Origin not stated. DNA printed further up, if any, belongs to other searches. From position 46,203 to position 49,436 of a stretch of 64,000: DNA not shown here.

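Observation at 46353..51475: PglX/Eco57I-like N6-adenine methyltransferase plus SNF2 helicase with no nuclease: candidate undescribed DNA-modification/defence-like module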

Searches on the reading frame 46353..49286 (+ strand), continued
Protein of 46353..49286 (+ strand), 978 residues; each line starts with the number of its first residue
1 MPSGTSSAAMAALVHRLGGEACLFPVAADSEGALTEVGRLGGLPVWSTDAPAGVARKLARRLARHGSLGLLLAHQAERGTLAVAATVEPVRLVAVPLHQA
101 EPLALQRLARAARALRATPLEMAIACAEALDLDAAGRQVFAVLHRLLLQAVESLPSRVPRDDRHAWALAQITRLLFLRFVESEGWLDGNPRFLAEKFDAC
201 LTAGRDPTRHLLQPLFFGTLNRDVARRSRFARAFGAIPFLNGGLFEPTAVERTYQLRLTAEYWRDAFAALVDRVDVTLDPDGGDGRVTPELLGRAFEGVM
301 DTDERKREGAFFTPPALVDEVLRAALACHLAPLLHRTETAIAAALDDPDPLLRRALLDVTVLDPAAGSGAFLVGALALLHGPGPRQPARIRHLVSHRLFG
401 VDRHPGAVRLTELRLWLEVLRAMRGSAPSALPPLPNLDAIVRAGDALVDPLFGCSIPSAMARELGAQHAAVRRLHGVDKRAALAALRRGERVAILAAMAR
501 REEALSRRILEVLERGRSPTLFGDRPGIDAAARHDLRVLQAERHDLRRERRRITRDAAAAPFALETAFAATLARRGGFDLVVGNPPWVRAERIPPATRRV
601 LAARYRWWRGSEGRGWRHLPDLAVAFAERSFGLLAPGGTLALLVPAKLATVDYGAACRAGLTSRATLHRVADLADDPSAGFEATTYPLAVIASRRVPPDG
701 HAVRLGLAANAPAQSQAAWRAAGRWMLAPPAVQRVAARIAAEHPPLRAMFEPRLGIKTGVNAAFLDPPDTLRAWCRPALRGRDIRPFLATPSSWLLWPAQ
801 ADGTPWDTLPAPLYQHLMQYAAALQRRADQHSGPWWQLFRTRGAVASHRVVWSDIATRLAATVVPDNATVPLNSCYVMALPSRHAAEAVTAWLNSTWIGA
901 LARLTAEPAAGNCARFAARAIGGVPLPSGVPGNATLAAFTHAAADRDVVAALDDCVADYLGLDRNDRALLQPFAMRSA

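Call 20: find_related_loci(query=A1, collection=genome_contigs, flank=10000)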
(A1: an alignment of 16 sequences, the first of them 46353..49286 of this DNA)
Query A1 (978 aa) in genome_contigs; peptide patterns used: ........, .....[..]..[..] (x = any residue, [..] = any of these).
599 stretches matched a pattern (row limit reached: there are more); 555 encode a relative of the query (tblastn E <= 1e-3); the best 80 are kept; 80 distinct loci.
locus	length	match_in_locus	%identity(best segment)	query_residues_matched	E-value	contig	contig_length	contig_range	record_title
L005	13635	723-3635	62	2-973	0e+0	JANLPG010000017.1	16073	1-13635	MAG: Gemmatimonadota bacterium isolate OTE_38_metabat_403 OTE_38_k141_3566478, whole genome shotgun sequence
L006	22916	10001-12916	60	2-974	0e+0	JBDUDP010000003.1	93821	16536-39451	MAG: Gemmatimonadota bacterium isolate cluster4_bin.73 NODE_117_length_93821_cov_11.741943, whole genome shotgun sequenc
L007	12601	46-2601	54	120-976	0e+0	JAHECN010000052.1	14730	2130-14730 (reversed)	MAG: Gemmatimonadetes bacterium isolate Ww170 NODE_8367_length_14730_cov_5.911151, whole genome shotgun sequence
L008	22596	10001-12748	54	11-928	0e+0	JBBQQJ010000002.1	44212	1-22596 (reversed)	MAG: Gemmatimonadales bacterium isolate Co_metawrap_1575 Cmw_1575_k141_23081607_length_44212_cov_8.0000, whole genome sh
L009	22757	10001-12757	54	13-933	0e+0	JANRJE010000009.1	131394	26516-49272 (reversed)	MAG: Gemmatimonadales bacterium isolate bins.158 k141_3436545, whole genome shotgun sequence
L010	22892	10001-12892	50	6-974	0e+0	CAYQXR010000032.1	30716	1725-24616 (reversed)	MAG TPA_asm: uncultured Gemmatimonadaceae bacterium isolate SRP344714_co1_111 genome assembly, contig: NODE_2935_length_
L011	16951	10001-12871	47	9-974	0e+0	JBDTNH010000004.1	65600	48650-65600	MAG: Gemmatimonadota bacterium isolate cluster3_bin.146 NODE_934_length_65600_cov_10.054680, whole genome shotgun sequen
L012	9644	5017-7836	46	41-970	0e+0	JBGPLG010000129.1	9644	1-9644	MAG: Gemmatimonadota bacterium isolate OBJ_0618_7090110_268 k141_428596_length_9644_cov_19.9735, whole genome shotgun se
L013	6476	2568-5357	45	50-970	0e+0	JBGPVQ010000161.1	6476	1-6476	MAG: Gemmatimonadota bacterium isolate OBJ1_062018_110_12 k141_1550107_length_6476_cov_17.5197, whole genome shotgun seq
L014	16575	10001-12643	45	101-970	0e+0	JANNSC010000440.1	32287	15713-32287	MAG: Gemmatimonadales bacterium isolate SOY_31_metabat_282 SOY_31_k141_666335, whole genome shotgun sequence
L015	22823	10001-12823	44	37-965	0e+0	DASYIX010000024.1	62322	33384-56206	MAG TPA_asm: Gemmatimonadales bacterium isolate SMAG_U4280 k141_2732256, whole genome shotgun sequence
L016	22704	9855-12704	41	37-973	0e+0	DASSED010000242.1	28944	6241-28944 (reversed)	MAG TPA_asm: Gemmatimonadales bacterium isolate SMAG_U968 k141_1092332, whole genome shotgun sequence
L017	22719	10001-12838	43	37-970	0e+0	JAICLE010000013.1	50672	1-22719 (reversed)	MAG: Gemmatimonadales bacterium isolate GZL_HY_2_bin.118 k141_1096895_length_50672_cov_16.1687, whole genome shotgun seq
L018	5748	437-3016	45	130-978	0e+0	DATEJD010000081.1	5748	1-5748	MAG TPA_asm: Gemmatimonadales bacterium isolate SMAG_U8855 k141_308523, whole genome shotgun sequence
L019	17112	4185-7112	41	1-965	0e+0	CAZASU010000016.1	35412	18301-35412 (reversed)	MAG TPA_asm: uncultured Gemmatimonadaceae bacterium isolate SRP136066_co1_255 genome assembly, contig: NODE_915_length_3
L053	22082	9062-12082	36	9-974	1e-150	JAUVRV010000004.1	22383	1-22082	MAG: Gemmatimonadales bacterium isolate CSMAG_723 CSMAG_723_k127_2150534_length_22383_cov_90.0000, whole genome shotgun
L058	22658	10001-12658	40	90-967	3e-148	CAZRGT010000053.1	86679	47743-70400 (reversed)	MAG TPA_asm: uncultured Gemmatimonadaceae bacterium isolate binchicken_co165_439 genome assembly, contig: k141_1390714,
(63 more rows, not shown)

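Call 26: search_solved_structures(query=A1, max_evalue=0.01, show_alignments=1)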
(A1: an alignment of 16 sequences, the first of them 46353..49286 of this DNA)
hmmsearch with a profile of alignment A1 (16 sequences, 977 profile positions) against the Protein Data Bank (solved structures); distinct sequences matched with E-value up to 0.01: 12.
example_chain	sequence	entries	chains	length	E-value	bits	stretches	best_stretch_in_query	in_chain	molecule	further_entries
5hr4_C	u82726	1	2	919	1.9e-08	36.1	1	170-416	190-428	MmeI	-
7qw5_A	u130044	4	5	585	1.4e-07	33.3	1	577-694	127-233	Modification methylase BseCI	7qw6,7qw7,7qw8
7lni_A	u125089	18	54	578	9.2e-07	30.6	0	576-671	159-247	Site-specific DNA-methyltransferase (adenine-specific)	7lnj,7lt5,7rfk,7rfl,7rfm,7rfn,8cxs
8cxz_A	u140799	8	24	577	9.6e-07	30.5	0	576-671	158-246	Site-specific DNA-methyltransferase (adenine-specific)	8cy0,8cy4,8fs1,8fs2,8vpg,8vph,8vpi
2okc_A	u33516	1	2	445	2.7e-06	29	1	359-417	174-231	Type I restriction enzyme StySJI M protein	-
1g38_A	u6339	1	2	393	6.5e-06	27.7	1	576-647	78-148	MODIFICATION METHYLASE TAQI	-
1aqj_A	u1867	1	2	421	7.2e-06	27.6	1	576-647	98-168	ADENINE-N6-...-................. TAQI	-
2ibs_A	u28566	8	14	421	7.2e-06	27.6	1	576-647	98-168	Modification methylase TaqI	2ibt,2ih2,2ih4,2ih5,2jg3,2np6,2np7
1aqi_A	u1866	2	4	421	7.3e-06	27.6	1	576-647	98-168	ADENINE-N6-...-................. TAQI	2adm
8w0p_A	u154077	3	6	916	3.5e-05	25.3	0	289-385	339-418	RM.BsaXI | site-specific DNA-methyltransferase (adenine-specific)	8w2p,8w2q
8c45_A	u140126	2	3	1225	0.0017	19.8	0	356-410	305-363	site-specific DNA-methyltransferase (adenine-specific)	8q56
9ewz_C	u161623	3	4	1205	0.0085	17.4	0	356-409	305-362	Adenine-specific methyltransferase BrxX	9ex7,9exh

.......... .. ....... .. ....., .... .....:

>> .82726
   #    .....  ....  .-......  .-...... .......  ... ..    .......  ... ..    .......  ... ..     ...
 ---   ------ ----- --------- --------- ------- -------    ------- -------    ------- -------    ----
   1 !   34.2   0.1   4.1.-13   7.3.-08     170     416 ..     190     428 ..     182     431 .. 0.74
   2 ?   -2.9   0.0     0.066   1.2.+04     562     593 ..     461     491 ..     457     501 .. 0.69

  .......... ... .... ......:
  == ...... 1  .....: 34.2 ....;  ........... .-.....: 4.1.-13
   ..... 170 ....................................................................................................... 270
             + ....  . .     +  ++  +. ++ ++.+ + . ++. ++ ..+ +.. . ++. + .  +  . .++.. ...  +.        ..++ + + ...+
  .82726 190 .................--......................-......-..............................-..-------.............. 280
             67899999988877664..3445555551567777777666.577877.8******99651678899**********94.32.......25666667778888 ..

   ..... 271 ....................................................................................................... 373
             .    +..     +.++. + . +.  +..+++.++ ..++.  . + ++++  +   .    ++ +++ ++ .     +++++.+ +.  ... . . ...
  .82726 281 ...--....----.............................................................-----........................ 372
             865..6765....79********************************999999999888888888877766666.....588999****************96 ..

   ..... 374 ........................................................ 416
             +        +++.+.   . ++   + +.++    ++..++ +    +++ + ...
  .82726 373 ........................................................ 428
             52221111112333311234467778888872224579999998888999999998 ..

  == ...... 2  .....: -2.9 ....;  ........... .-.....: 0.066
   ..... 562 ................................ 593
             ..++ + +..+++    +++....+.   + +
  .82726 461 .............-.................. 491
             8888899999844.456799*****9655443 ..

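Call 35: predict_structure(alignment_id=A1)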
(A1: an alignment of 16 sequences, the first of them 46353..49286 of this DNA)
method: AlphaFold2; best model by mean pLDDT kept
length: 978 residues; sequences in the alignment: 16
mean_pLDDT: 83.1   pTM: 0.83
mean pLDDT of the five models: 83.1, 78.8, 78.6, 75.4, 67.6
residues with pLDDT >= 90: 355; 70-90: 478; 50-70: 122; < 50: 23
segments of 3 or more residues with pLDDT < 50: 1-4, 299-304, 306-309, 682-684
pLDDT, mean of each block of 10 residues (from residue 1): 57 89 69 81 90 81 88 79 87 74 83 89 90 74 86 91 87 87 81 87 85 68 63 60 70 87 88 82 76 64 48 79 96 93 92 96 88 94 89 94 83 90 83 81 83 86 92 79 90 92 93 80 71 86 89 78 90 93 82 78 72 60 83 93 81 63 83 73 69 90 88 87 79 92 94 85 91 93 91 90 84 92 70 64 81 90 91 93 95 94 84 82 94 91 72 94 93 64
secondary structure, 60 per line:
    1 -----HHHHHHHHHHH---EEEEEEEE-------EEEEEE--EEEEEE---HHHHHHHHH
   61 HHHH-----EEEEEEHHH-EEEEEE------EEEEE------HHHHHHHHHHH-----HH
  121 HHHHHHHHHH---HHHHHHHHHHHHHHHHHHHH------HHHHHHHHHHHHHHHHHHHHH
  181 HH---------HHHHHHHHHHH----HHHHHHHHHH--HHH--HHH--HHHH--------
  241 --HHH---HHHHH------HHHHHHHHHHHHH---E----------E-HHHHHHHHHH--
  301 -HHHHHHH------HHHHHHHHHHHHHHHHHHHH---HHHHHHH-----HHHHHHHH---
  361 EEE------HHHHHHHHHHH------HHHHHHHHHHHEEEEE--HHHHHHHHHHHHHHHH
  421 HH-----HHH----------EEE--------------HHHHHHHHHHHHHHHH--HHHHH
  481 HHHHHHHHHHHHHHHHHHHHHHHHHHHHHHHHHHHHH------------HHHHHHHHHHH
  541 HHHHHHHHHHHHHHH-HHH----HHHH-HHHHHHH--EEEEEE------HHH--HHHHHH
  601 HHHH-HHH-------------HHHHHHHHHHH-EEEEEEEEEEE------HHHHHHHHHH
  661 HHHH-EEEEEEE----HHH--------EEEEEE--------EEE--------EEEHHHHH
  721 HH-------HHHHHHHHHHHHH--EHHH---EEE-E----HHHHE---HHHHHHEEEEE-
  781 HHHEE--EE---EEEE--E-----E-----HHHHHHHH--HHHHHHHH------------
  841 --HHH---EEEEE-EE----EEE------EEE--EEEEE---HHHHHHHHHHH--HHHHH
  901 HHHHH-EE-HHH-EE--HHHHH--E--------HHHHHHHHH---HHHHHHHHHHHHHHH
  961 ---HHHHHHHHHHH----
elements in order (helices of 4 or more, strands of 3 or more residues): H6-16 E20-27 E35-40 E43-48 H52-64 E70-75 E80-85 E92-96 H103-113 H119-130 H134-153 H160-182 H192-202 H207-216 H229-232 H249-253 H260-272 H289-298 H302-308 H315-334 H338-344 H350-357 E361-363 H370-380 H387-397 E398-402 H405-422 E441-443 H458-473 H476-517 H530-555 H564-567 H569-575 E578-583 H595-604 H622-632 E634-644 H651-664 E666-672 E688-693 E702-704 E713-715 H716-722 H730-742 E752-754 H761-764 H769-774 E775-779 E793-796 H811-818 H821-828 E849-853 E861-863 E870-872 E875-879 H883-893 H896-905 H918-922 H934-942 H946-960 H964-974

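Call 40: fold_search(model_id=the predicted structure, library=pdb)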
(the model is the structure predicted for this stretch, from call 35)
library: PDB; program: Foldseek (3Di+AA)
matches with E <= 10: 401; with E <= 0.001: 75
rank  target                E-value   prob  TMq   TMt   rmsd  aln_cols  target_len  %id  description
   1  7rfk_A                4.4e-17  1.00  0.42  0.68   6.0       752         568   12  CamA Adenine Methyltransferase Complexed to Cognate Substrate DNA and Inhibitor Sinefungin (released 2021-09-15)
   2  7lt5_B                5.8e-17  1.00  0.42  0.68   5.9       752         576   12  CamA Adenine Methyltransferase Complexed to Cognate Substrate DNA and Cofactor SAH (released 2021-05-19)
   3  7rfk_B                6.1e-17  1.00  0.42  0.67   6.4       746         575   12  CamA Adenine Methyltransferase Complexed to Cognate Substrate DNA and Inhibitor Sinefungin (released 2021-09-15)
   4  7lni_A                7.0e-17  1.00  0.41  0.69   5.8       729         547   11  SeMet CamA Adenine Methyltransferase Complexed to Cognate Substrate DNA (released 2021-05-19)
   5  7lt5_C                7.0e-17  1.00  0.42  0.69   5.6       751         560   12  CamA Adenine Methyltransferase Complexed to Cognate Substrate DNA and Cofactor SAH (released 2021-05-19)
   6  7rfk_C                8.4e-17  1.00  0.42  0.69   6.1       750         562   12  CamA Adenine Methyltransferase Complexed to Cognate Substrate DNA and Inhibitor Sinefungin (released 2021-09-15)
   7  7rfl_B                1.1e-16  1.00  0.41  0.68   5.9       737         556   12  CamA Adenine Methyltransferase Complexed to Cognate Substrate DNA and Inhibitor SGC0946 (released 2021-09-15)
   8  7rfm_B                1.4e-16  1.00  0.41  0.69   6.0       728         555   12  CamA Adenine Methyltransferase Complexed to Cognate Substrate DNA and Inhibitor EPZ004777 (released 2021-09-15)
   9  7rfn_C                1.5e-16  1.00  0.41  0.70   5.4       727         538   11  CamA Adenine Methyltransferase Complexed to Cognate Substrate DNA and Inhibitor SGC8158 (released 2021-09-15)
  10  8cxw_B                1.5e-16  1.00  0.41  0.69   5.7       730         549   11  CamA Adenine Methyltransferase Complexed to Cognate Substrate DNA and Inhibitor piclidenoson (Compound 4) (released 2023-01-11)
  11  8cxw_A                1.8e-16  1.00  0.40  0.68   6.2       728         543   11  CamA Adenine Methyltransferase Complexed to Cognate Substrate DNA and Inhibitor piclidenoson (Compound 4) (released 2023-01-11)
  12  7rfl_C                2.2e-16  1.00  0.40  0.68   5.5       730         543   12  CamA Adenine Methyltransferase Complexed to Cognate Substrate DNA and Inhibitor SGC0946 (released 2021-09-15)
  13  7lnj_B                2.2e-16  1.00  0.40  0.67   6.0       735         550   11  CamA Adenine Methyltransferase Complexed to Cognate Substrate DNA (released 2021-05-19)
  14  7rfl_A                2.5e-16  1.00  0.41  0.69   5.9       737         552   11  CamA Adenine Methyltransferase Complexed to Cognate Substrate DNA and Inhibitor SGC0946 (released 2021-09-15)
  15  9ewz_C                2.7e-16  1.00  0.45  0.37  19.7      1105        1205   13  Cryo-EM structure of the E. coli BrxX methyltransferase in complex with DNA (released 2025-03-05)
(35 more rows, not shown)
